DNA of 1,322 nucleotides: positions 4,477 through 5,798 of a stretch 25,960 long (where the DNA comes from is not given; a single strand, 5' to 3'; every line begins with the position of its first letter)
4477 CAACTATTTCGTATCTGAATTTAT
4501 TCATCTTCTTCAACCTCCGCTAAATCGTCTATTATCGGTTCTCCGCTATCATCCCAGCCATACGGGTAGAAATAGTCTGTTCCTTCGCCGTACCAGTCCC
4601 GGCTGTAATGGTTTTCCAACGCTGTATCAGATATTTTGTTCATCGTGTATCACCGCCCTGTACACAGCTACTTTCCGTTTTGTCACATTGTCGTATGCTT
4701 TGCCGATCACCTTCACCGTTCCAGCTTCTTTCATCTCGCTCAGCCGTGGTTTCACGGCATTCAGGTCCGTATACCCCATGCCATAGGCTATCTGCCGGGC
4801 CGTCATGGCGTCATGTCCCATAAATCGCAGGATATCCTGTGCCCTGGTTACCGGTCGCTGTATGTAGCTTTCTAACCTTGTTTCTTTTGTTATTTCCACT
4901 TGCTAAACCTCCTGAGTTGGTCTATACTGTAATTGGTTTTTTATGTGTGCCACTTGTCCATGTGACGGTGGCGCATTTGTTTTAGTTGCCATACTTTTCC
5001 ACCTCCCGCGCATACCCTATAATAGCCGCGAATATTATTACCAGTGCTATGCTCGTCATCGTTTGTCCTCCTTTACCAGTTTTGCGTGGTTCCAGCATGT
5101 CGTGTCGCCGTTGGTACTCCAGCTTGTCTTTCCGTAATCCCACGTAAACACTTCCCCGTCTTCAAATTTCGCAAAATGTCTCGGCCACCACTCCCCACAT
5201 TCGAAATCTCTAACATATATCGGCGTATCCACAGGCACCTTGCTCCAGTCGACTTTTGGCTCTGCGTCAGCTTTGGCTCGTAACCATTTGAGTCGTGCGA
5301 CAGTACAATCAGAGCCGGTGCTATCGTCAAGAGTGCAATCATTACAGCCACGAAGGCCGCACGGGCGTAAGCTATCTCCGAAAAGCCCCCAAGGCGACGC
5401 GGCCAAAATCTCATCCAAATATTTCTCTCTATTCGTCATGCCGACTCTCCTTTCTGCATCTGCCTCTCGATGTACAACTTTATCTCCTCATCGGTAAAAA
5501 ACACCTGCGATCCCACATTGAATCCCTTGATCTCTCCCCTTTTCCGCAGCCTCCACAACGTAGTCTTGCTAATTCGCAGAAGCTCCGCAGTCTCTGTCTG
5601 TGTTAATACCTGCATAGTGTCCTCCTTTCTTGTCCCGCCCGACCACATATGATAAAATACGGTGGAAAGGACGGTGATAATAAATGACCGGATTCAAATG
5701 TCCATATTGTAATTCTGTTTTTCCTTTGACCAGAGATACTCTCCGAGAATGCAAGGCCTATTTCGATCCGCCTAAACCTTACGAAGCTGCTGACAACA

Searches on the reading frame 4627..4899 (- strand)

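Call 36: search_protein_families(library=pfam, proteins=[window:4627-4899:-], max_evalue=0.01)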
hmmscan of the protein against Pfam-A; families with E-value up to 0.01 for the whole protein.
window:4627-4899:- (90 aa): 1 family
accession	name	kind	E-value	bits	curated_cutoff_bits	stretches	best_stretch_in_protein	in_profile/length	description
PF12840.13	HTH_20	-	0.0096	16.3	27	0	22-64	8-50/51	Helix-turn-helix domain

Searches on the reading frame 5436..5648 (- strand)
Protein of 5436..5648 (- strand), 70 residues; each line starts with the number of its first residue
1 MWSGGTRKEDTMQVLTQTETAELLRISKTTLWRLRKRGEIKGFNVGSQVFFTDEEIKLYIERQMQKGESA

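Call 36: search_protein_families(library=pfam, proteins=[window:5436-5648:-], max_evalue=0.01)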
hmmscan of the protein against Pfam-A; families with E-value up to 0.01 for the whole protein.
window:5436-5648:- (70 aa): 3 families
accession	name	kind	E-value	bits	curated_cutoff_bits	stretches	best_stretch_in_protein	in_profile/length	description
PF12728.13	HTH_17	-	1.3e-12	48.3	27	1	14-63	1-50/51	Helix-turn-helix domain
PF13384.12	HTH_23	-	0.00022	21.4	24.6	1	14-37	17-40/50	Homeodomain-like domain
PF13542.12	HTH_Tnp_ISL3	-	0.0056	16.6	27.4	1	16-34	28-46/51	Helix-turn-helix domain of transposase family ISL3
